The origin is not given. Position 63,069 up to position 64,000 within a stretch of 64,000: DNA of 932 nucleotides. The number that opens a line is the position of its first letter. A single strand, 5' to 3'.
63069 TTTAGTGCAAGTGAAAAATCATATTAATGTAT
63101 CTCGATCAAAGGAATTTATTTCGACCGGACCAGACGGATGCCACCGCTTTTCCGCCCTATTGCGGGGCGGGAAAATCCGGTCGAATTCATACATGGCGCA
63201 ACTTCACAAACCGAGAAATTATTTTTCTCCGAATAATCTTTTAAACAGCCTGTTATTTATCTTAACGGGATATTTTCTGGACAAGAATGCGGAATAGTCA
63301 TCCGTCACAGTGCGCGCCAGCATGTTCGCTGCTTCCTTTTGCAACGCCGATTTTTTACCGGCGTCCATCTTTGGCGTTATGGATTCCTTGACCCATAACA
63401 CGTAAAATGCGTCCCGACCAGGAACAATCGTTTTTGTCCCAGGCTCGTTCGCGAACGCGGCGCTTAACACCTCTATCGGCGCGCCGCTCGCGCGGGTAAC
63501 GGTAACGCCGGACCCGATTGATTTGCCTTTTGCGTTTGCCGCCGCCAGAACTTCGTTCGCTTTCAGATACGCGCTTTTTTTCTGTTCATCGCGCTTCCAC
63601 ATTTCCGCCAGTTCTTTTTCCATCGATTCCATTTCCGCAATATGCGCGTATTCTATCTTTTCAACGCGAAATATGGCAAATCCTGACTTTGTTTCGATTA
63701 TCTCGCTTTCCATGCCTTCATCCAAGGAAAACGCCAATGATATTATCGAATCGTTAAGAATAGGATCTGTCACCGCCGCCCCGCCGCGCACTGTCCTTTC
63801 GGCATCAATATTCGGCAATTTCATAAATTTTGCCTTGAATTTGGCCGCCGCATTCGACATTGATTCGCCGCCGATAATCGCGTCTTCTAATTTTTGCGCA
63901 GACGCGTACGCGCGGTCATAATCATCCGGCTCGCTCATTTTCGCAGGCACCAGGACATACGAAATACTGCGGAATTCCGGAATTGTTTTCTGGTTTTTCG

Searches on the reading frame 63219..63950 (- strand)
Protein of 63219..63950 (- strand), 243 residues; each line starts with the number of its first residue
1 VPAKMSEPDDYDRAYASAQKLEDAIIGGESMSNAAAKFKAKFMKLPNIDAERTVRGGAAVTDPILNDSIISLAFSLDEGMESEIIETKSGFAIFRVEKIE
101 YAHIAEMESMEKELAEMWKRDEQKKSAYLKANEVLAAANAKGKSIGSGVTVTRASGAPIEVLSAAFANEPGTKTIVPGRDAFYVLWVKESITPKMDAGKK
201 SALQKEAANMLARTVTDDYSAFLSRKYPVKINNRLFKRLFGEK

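Call 107: search_protein_families(library=pfam, proteins=[window:63219-63950:-], max_evalue=0.0001)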
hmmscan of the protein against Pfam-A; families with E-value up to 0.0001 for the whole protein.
window:63219-63950:- (243 aa): 1 family
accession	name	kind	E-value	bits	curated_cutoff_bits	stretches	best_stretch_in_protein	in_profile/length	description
PF13145.12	Rotamase_2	-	9.9e-11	43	27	0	31-110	40-119/121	PPIC-type PPIASE domain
